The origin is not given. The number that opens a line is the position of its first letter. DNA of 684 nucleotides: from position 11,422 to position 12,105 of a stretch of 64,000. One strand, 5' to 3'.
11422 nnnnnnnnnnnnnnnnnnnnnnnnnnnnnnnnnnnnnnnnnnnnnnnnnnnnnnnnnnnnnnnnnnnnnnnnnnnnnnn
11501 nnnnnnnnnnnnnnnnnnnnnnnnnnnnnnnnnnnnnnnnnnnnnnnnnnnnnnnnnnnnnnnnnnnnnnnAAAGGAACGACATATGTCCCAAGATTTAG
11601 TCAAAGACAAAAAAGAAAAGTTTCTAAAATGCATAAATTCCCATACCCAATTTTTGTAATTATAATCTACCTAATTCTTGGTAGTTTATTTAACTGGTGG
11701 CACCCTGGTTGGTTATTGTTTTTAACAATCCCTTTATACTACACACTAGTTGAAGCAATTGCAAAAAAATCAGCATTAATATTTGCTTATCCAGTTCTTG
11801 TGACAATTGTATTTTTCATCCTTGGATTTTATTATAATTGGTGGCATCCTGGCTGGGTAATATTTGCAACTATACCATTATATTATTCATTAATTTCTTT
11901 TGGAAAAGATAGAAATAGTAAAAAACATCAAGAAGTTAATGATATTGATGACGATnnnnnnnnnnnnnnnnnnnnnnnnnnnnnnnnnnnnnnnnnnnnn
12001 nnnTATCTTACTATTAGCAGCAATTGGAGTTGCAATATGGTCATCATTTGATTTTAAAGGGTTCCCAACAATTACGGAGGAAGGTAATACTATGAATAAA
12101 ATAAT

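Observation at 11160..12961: Membrane-tethered XRE regulator (duplicated NWWHPGW 2-TM module, poly-Asp/Glu tail) overlapping a DUF4097 beta-repeat protein gene: possible envelope-sensing two-gene module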

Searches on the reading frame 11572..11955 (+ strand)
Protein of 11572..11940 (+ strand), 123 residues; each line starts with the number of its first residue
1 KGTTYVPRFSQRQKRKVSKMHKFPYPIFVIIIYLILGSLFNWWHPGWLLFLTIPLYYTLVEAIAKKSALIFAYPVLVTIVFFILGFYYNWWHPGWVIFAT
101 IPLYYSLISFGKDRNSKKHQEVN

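Call 5: find_homologous_proteins(query=window:11572-11940:+, max_evalue=0.001)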
Query seq(123 aa) (123 aa): 481 proteins with E <= 0.001 among 520 candidates; the best 120 are listed.
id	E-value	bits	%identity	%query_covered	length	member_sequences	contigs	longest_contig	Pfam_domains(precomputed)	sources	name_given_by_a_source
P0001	2.8e-46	174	56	69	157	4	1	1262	-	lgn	-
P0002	1.0e-45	173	46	84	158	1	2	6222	-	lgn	-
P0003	2.8e-44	168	50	81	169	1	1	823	-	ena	-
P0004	1.5e-42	162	50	80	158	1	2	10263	-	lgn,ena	-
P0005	3.5e-40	155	47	66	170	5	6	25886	-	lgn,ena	-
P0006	2.4e-39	152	38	92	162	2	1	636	-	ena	-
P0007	2.0e-38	149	34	99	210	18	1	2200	-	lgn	-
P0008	1.0e-34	137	46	80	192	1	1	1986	-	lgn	-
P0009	1.6e-33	133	49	71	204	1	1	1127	-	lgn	-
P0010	1.3e-32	130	46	100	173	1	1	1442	-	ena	-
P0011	2.3e-32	129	56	76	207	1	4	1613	PF12844.14,PF01381.29,PF07022.20,PF13560.13,PF13443.13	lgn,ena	-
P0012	2.4e-31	126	37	91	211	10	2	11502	-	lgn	-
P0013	3.6e-30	122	46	85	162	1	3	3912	-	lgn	-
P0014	4.9e-30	122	48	85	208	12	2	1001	-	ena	-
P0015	7.0e-30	121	48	98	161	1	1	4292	-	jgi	jgi:asparagine N-glycosylation enzyme membrane subunit Stt3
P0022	6.8e-28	115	54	79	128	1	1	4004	-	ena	-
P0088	4.5e-23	99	43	91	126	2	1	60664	-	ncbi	-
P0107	1.6e-22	98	41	83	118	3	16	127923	-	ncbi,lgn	-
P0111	1.9e-22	97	44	85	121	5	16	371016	-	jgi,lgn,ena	-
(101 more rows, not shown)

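Call 42: search_solved_structures(query=A4, max_evalue=10)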
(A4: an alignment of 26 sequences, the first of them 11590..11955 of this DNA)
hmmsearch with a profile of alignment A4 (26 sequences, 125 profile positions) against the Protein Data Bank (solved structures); distinct sequences matched with E-value up to 10: 2.
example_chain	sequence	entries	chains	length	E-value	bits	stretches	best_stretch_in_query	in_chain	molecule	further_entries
4mt1_A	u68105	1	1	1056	0.36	13.6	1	22-67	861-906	Drug efflux protein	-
1pls_A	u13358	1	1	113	0.46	13.3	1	43-62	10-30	PLECKSTRIN HOMOLOGY DOMAIN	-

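Call 52: predict_structure(alignment_id=A4)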
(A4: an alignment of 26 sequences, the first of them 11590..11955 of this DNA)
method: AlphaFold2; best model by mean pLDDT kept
length: 122 residues; sequences in the alignment: 26
mean_pLDDT: 81.5   pTM: 0.56
mean pLDDT of the five models: 81.5, 81.4, 78.9, 78.6, 77.9
residues with pLDDT >= 90: 17; 70-90: 91; 50-70: 14; < 50: 0
segments of 3 or more residues with pLDDT < 50: none
pLDDT, mean of each block of 10 residues (from residue 1): 68 78 94 90 86 86 82 80 75 74 81 86 75
secondary structure, 60 per line:
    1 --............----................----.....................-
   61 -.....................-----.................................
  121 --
elements in order: H3-14 H19-34 H39-59 H62-82 H88-120

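Call 54: search_protein_representatives(alignment_id=A4)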
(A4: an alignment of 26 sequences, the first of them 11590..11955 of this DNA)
Query: 26 sequences, 125 profile positions. Proteins with E-value up to 0.001 (for the whole library): 1710; up to 1e-10: 1062; up to 1e-30: 139. The best 150 are listed.
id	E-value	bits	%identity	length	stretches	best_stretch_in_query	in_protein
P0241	4.6e-70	249.2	-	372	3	24-121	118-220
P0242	3.1e-68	243.2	-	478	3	10-123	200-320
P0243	3.5e-56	204.3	-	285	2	28-120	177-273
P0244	4.6e-55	200.7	-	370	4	27-123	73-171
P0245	1.0e-53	196.4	-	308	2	18-121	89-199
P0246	1.3e-53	196.0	-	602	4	18-122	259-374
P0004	7.0e-52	190.4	-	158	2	27-117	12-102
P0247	1.8e-51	189.1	-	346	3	24-119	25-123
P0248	1.1e-50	186.6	-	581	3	14-118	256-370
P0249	5.0e-49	181.2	-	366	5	27-119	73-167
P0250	1.1e-48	180.1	-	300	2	23-122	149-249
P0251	3.2e-48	178.6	-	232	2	37-123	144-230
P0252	6.5e-48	177.6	-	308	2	39-123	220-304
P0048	3.7e-47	175.2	-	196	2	9-122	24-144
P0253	7.2e-47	174.2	-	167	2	29-118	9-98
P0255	1.1e-45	170.5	-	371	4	20-123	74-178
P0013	5.3e-41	155.3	-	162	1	18-123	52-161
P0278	3.6e-39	149.3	-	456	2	28-119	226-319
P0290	1.7e-36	140.7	-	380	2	23-119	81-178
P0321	4.1e-33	129.8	-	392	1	18-122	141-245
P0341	7.5e-32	125.7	-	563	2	16-122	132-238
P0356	3.3e-31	123.6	-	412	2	31-122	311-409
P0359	5.1e-31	123.0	-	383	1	16-123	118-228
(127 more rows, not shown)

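Call 56: search_protein_families(library=pfam, alignment_id=A5, max_evalue=0.00001)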
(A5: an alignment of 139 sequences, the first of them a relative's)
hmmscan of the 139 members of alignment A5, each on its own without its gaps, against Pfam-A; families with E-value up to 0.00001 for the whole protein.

A. member 1, P0241 (372 aa): 0 families

B. families by the number of members that match (of 139 scanned): 14 families
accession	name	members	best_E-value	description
PF01381.28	HTH_3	75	8.7e-22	Helix-turn-helix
PF13560.12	HTH_31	74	2.7e-15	Helix-turn-helix domain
PF12844.13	HTH_19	72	1.3e-12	Helix-turn-helix domain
PF13443.12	HTH_26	52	2.1e-10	Cro/C1-type HTH DNA-binding domain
PF07022.19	Phage_CI_repr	42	2.8e-08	Bacteriophage CI repressor helix-turn-helix domain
PF22564.2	HAAS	26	2.3e-11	HAAS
PF13384.12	HTH_23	2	2.2e-06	Homeodomain-like domain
PF01118.30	Semialdhyde_dh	1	7.5e-31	Semialdehyde dehydrogenase, NAD binding domain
PF02774.23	Semialdhyde_dhC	1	3.7e-24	Semialdehyde dehydrogenase, dimerisation domain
PF13349.12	DUF4097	1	2.6e-16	Toastrack DUF4097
PF21724.2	DUF6861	1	7.2e-08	Family of unknown function (DUF6861)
PF00873.25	ACR_tran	1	2.1e-06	AcrB/AcrD/AcrF family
PF13412.12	HTH_24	1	8.5e-06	Winged helix-turn-helix DNA-binding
PF13518.12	HTH_28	1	8.7e-06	Helix-turn-helix domain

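Call 58: search_protein_families(library=pfam, proteins=[P0242, P0244, P0246, P0248, P0249, P0255, P0278, P0341, P0356, P0321], max_evalue=0.001)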
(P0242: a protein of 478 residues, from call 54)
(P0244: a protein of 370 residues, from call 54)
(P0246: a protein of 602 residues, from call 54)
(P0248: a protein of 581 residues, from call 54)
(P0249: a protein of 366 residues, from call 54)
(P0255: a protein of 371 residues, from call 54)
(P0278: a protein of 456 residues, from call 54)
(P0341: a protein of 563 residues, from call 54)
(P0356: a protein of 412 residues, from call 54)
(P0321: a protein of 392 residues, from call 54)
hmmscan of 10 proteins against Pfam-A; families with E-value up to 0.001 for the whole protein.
P0242 (478 aa): 10 families
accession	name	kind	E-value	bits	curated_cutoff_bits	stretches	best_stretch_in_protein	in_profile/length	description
PF01381.28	HTH_3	-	4.1e-20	72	23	1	27-79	3-55/55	Helix-turn-helix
PF13560.12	HTH_31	-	3.3e-13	50.2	27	1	21-79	2-61/64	Helix-turn-helix domain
PF12844.13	HTH_19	-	3.6e-08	33.6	30.2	1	23-80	2-59/64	Helix-turn-helix domain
PF13443.12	HTH_26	-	2.1e-07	31.5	22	1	24-80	1-58/63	Cro/C1-type HTH DNA-binding domain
PF07022.19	Phage_CI_repr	-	6.3e-06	26.9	22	1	27-85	5-63/65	Bacteriophage CI repressor helix-turn-helix domain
PF13518.12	HTH_28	-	2.9e-05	24.5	25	1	26-55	6-34/52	Helix-turn-helix domain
PF13384.12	HTH_23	-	3.5e-05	23.9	24.6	1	26-53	11-37/50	Homeodomain-like domain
PF04545.22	Sigma70_r4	-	0.00018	21.4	24.1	1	25-54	12-41/50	Sigma-70, region 4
PF08279.18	HTH_11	-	0.00033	20.9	25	1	25-52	6-34/55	HTH domain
PF15943.11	YdaS_toxin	-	0.00096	19.4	30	0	35-56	10-33/65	Bacterial toxin YdaS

P0244 (370 aa): 1 family
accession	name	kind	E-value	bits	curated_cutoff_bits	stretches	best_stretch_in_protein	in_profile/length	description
PF22564.2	HAAS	-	1.2e-07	32.4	27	1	4-58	1-53/55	HAAS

P0246 (602 aa): 5 families
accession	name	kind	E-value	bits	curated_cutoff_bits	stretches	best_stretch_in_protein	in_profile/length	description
PF01381.28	HTH_3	-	3.5e-16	59.4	23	1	21-73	3-55/55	Helix-turn-helix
PF13560.12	HTH_31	-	1.8e-09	38.2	27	1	15-72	2-60/64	Helix-turn-helix domain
PF12844.13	HTH_19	-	1.1e-07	32.1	30.2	1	17-77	2-62/64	Helix-turn-helix domain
PF13443.12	HTH_26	-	8.8e-05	23.1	22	1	21-74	4-58/63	Cro/C1-type HTH DNA-binding domain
PF07022.19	Phage_CI_repr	-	0.00026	21.7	22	1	23-78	7-62/65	Bacteriophage CI repressor helix-turn-helix domain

P0248 (581 aa): 5 families
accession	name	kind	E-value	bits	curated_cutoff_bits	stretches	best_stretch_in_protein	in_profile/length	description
PF01381.28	HTH_3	-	4.4e-18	65.5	23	1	11-63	3-55/55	Helix-turn-helix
PF13560.12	HTH_31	-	1.5e-09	38.5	27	1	5-63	2-61/64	Helix-turn-helix domain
PF12844.13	HTH_19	-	1.8e-08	34.6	30.2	1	6-68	1-63/64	Helix-turn-helix domain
PF13443.12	HTH_26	-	0.0005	20.7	22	1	8-65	1-59/63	Cro/C1-type HTH DNA-binding domain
PF22495.2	HTH_92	-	0.0007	19.3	27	0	11-48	2-39/45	RsaL-like HTH domain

P0249 (366 aa): 0 families

P0255 (371 aa): 1 family
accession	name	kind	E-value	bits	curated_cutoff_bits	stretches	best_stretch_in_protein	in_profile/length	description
PF22564.2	HAAS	-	3e-07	31.1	27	1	5-60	1-54/55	HAAS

P0278 (456 aa): 9 families
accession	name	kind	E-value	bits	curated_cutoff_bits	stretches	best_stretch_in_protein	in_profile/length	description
PF01381.28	HTH_3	-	4.7e-19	68.6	23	1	11-63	3-55/55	Helix-turn-helix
PF13560.12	HTH_31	-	1.3e-09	38.7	27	1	5-63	2-61/64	Helix-turn-helix domain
PF12844.13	HTH_19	-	9.2e-09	35.5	30.2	1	7-69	2-64/64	Helix-turn-helix domain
PF13443.12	HTH_26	-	6.7e-08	33.1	22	1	8-69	1-63/63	Cro/C1-type HTH DNA-binding domain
PF07022.19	Phage_CI_repr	-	1.4e-06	28.9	22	1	9-69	3-63/65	Bacteriophage CI repressor helix-turn-helix domain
PF13518.12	HTH_28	-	0.00013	22.4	25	1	12-39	7-34/52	Helix-turn-helix domain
PF04545.22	Sigma70_r4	-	0.00023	21.1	24.1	1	9-38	12-41/50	Sigma-70, region 4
PF08281.18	Sigma70_r4_2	-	0.00043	20.3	25.7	0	9-36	18-45/54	Sigma-70, region 4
PF13384.12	HTH_23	-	0.00048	20.3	24.6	0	10-39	11-39/50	Homeodomain-like domain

P0341 (563 aa): 2 families
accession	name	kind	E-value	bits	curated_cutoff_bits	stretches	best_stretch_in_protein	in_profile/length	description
PF13349.12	DUF4097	-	2.6e-16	60.2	22.9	1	332-560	2-246/247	Toastrack DUF4097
PF22564.2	HAAS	-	1.3e-08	35.5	27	1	9-58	5-54/55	HAAS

P0356 (412 aa): 8 families
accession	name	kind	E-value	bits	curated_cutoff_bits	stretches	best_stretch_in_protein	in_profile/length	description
PF01381.28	HTH_3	-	1.6e-21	76.5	23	1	11-63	3-55/55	Helix-turn-helix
PF12844.13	HTH_19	-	3.6e-12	46.4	30.2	1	7-65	2-60/64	Helix-turn-helix domain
PF13560.12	HTH_31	-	1.3e-10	41.8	27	1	12-63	9-61/64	Helix-turn-helix domain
PF13443.12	HTH_26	-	1.4e-08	35.3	22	1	10-65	3-59/63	Cro/C1-type HTH DNA-binding domain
PF07022.19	Phage_CI_repr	-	2.3e-06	28.3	22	1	20-67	15-61/65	Bacteriophage CI repressor helix-turn-helix domain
PF13545.12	HTH_Crp_2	-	0.00013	22.3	27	1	14-36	19-41/70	Crp-like helix-turn-helix domain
PF17762.8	HTH_ParB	-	0.0007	20.1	22.6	0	11-36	14-39/102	ParB HTH domain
PF08279.18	HTH_11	-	0.001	19.4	25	0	14-36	12-34/55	HTH domain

P0321 (392 aa): 5 families
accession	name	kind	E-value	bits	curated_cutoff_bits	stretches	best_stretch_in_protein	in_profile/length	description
PF22564.2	HAAS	-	1.2e-08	35.6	27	1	9-58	5-54/55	HAAS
PF21724.2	DUF6861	-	7.2e-08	32.5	28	1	273-384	8-116/194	Family of unknown function (DUF6861)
PF20185.3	DUF6548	-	7.6e-05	23.1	27.3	0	254-311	103-160/164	Family of unknown function (DUF6548)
PF06024.17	Orf78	-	0.00088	20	29.4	0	260-317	29-86/101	Orf78 (ac78)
PF11857.13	DUF3377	-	0.00098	19.5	26.5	0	274-312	8-49/72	Domain of unknown function (DUF3377)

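Call 60: find_encoding_contigs(protein=P0341, flank=3000, max_places=3)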
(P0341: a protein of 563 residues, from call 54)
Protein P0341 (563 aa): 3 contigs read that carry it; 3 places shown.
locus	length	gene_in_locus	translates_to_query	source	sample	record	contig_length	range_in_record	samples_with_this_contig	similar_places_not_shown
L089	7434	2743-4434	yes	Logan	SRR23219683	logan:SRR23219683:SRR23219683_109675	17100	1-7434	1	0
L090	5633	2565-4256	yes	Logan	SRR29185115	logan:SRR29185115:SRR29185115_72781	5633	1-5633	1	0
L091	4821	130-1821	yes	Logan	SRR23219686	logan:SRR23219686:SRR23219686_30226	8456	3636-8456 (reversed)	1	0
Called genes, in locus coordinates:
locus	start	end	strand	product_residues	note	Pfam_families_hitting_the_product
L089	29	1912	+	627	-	PF09826:Beta_propel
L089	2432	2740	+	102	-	PF03551:PadR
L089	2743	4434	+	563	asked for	PF22564:HAAS, PF13349:DUF4097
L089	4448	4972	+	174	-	PF02674:Colicin_V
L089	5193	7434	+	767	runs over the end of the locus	PF00933:Glyco_hydro_3, PF01915:Glyco_hydro_3_C, PF14310:Fn3-like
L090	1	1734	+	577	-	?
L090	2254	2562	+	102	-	PF03551:PadR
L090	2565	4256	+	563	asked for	PF22564:HAAS, PF13349:DUF4097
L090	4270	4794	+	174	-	PF02674:Colicin_V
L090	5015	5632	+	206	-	?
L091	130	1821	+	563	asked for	PF22564:HAAS, PF13349:DUF4097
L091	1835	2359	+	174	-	PF02674:Colicin_V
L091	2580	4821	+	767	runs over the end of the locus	PF00933:Glyco_hydro_3, PF01915:Glyco_hydro_3_C, PF14310:Fn3-like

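Call 62: search_protein_families(library=pfam, alignment_id=A4, max_evalue=1)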
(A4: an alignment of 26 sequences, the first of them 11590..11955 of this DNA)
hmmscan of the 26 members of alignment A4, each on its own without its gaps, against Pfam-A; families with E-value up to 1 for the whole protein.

A. member 1, window:11590-11955:+ (122 aa): 5 families
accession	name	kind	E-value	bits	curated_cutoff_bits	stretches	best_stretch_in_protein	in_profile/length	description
PF00873.25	ACR_tran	-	0.00057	18.1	28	2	60-97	861-898/1021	AcrB/AcrD/AcrF family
PF09622.15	DUF2391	-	0.012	15.5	22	1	60-119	7-66/275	Putative integral membrane protein (DUF2391)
PF11298.13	DUF3099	-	0.1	13.2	23.2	0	72-99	27-58/72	Protein of unknown function (DUF3099)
PF02652.20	Lactate_perm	-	0.34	10.1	27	1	61-100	39-78/522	L-lactate permease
PF04120.17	Iron_permease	-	0.55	10.5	25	1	2-42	3-43/128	Low affinity iron permease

B. families by the number of members that match (of 26 scanned): 31 families (the first 25 are shown)
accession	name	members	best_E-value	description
PF00873.25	ACR_tran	14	4.4e-05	AcrB/AcrD/AcrF family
PF11298.13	DUF3099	8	0.0051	Protein of unknown function (DUF3099)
PF02652.20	Lactate_perm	7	0.0019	L-lactate permease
PF22268.1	DUF6954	6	0.0013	Family of unknown function (DUF6954)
PF25258.1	DUF7859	5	0.14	Family of unknown function (DUF7859)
PF00487.30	FA_desaturase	4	0.0089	Fatty acid desaturase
PF09685.15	DUF4870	2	0.051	Domain of unknown function (DUF4870)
PF02361.21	CbiQ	2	0.089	Cobalt transport protein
PF14256.11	YwiC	2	0.11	YwiC-like protein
PF25637.1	DUF7942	2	0.25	Family of unknown function (DUF7942)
PF11667.14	DUF3267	1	0.0034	Putative zincin peptidase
PF09622.15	DUF2391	1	0.012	Putative integral membrane protein (DUF2391)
PF01027.25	Bax1-I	1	0.022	Inhibitor of apoptosis-promoting Bax1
PF10852.13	DUF2651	1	0.039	Protein of unknown function (DUF2651)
PF09721.15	Exosortase_EpsH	1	0.082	Transmembrane exosortase (Exosortase_EpsH)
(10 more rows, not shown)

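Call 63: search_protein_families(library=ncbifam, alignment_id=A4, max_evalue=1)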
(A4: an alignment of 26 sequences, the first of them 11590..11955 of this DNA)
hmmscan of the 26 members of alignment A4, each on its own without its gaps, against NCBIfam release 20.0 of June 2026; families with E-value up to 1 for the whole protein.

A. member 1, window:11590-11955:+ (122 aa): 2 families
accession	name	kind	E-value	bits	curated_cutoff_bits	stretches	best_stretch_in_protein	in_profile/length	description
TIGR02587.1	TIGR02587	hypoth_equivalog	0.013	14.9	183.7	1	60-105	12-57/271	TIGR02587 family membrane protein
TIGR00795.1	lctP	subfamily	0.7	8.6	341.15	0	61-100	45-84/530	lactate permease LctP family transporter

B. families by the number of members that match (of 26 scanned): 18 families
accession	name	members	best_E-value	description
NF047451.1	WxxxWxxW_dom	18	1.7e-06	WxxxWxxW domain-containing protein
NF040536.2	export_ArsQ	7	0.00019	arsinothricin export permease ArsQ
TIGR00795.1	lctP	7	0.0018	lactate permease LctP family transporter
NF037970.1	vanZ_1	4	0.0067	VanZ family protein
NF038270.1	membran_MsaC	3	0.0029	Msa family membrane protein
NF010304.0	PRK13741.1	2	0.01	conjugal transfer entry exclusion protein TraS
TIGR00915.1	2A0602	1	0.0063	efflux RND transporter permease subunit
TIGR02587.1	TIGR02587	1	0.013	TIGR02587 family membrane protein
TIGR03109.2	exosort_XrtA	1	0.021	exosortase A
NF042413.1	NGO_0222_fam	1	0.024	NGO_0222 family membrane protein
NF000282.2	RND_permease_1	1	0.049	multidrug efflux RND transporter permease subunit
TIGR00902.1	2A0127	1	0.052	3-phenylpropionate MFS transporter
NF007249.0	PRK09695.1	1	0.067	glycolate permease GlcA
TIGR02230.1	ATPase_gene1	1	0.1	putative F0F1-ATPase subunit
NF007131.0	PRK09577.1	1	0.17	multidrug efflux RND transporter permease subunit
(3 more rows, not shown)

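Call 64: search_protein_families(library=ncbifam, proteins=[P0088, P0107, P0013, P0022, P0244, window:11590-11955:+], max_evalue=10)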
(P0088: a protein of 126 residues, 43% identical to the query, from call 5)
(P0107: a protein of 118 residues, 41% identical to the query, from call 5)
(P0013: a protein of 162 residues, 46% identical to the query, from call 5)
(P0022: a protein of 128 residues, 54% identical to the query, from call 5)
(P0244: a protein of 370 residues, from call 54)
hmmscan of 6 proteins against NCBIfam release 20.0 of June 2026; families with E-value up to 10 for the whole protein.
P0088 (126 aa): 2 families
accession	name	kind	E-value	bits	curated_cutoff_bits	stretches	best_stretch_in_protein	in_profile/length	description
NF047451.1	WxxxWxxW_dom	subfamily_domain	0.001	18.9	40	2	34-56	7-29/37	WxxxWxxW domain-containing protein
NF040536.2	export_ArsQ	equivalog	0.23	10.3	480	1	20-61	188-229/400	arsinothricin export permease ArsQ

P0107 (118 aa): 5 families
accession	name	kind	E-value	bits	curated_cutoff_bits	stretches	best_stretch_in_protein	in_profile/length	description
NF047451.1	WxxxWxxW_dom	subfamily_domain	2.9e-06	27.1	40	2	77-105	3-31/37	WxxxWxxW domain-containing protein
NF040536.2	export_ArsQ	equivalog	0.00019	20.4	480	2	69-115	190-236/400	arsinothricin export permease ArsQ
NF038270.1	membran_MsaC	subfamily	0.083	12.6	45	1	65-95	44-76/130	Msa family membrane protein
TIGR00795.1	lctP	subfamily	0.096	11.5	341.15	2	40-71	56-87/530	lactate permease LctP family transporter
NF041476.1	membrane_YldA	equivalog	5.2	7.1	45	1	82-90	6-14/29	small membrane protein YldA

P0013 (162 aa): 2 families
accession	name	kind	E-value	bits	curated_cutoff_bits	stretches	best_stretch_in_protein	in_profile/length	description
NF037970.1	vanZ_1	subfamily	0.0067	17.1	20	1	107-158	36-87/109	VanZ family protein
NF047451.1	WxxxWxxW_dom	subfamily_domain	0.032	14.2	40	2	126-147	10-31/37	WxxxWxxW domain-containing protein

P0022 (128 aa): 3 families
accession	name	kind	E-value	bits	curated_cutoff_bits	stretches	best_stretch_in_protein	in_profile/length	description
NF042413.1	NGO_0222_fam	subfamily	0.024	15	38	1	89-107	10-28/74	NGO_0222 family membrane protein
NF047451.1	WxxxWxxW_dom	subfamily_domain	1.3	9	40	1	91-115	7-31/37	WxxxWxxW domain-containing protein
NF052507.1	BA5345_fam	subfamily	2.7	8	40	1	57-103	11-58/181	BA5345 family protein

P0244 (370 aa): 0 families

window:11590-11955:+ (122 aa): 4 families
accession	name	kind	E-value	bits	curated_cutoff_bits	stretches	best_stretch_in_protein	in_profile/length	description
TIGR02587.1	TIGR02587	hypoth_equivalog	0.013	14.9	183.7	1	60-105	12-57/271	TIGR02587 family membrane protein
TIGR00795.1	lctP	subfamily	0.7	8.6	341.15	1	61-100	45-84/530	lactate permease LctP family transporter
NF052507.1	BA5345_fam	subfamily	2.2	8.3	40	1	84-117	11-44/181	BA5345 family protein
NF000282.2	RND_permease_1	subfamily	5.4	4.7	1250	1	7-49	864-906/1029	multidrug efflux RND transporter permease subunit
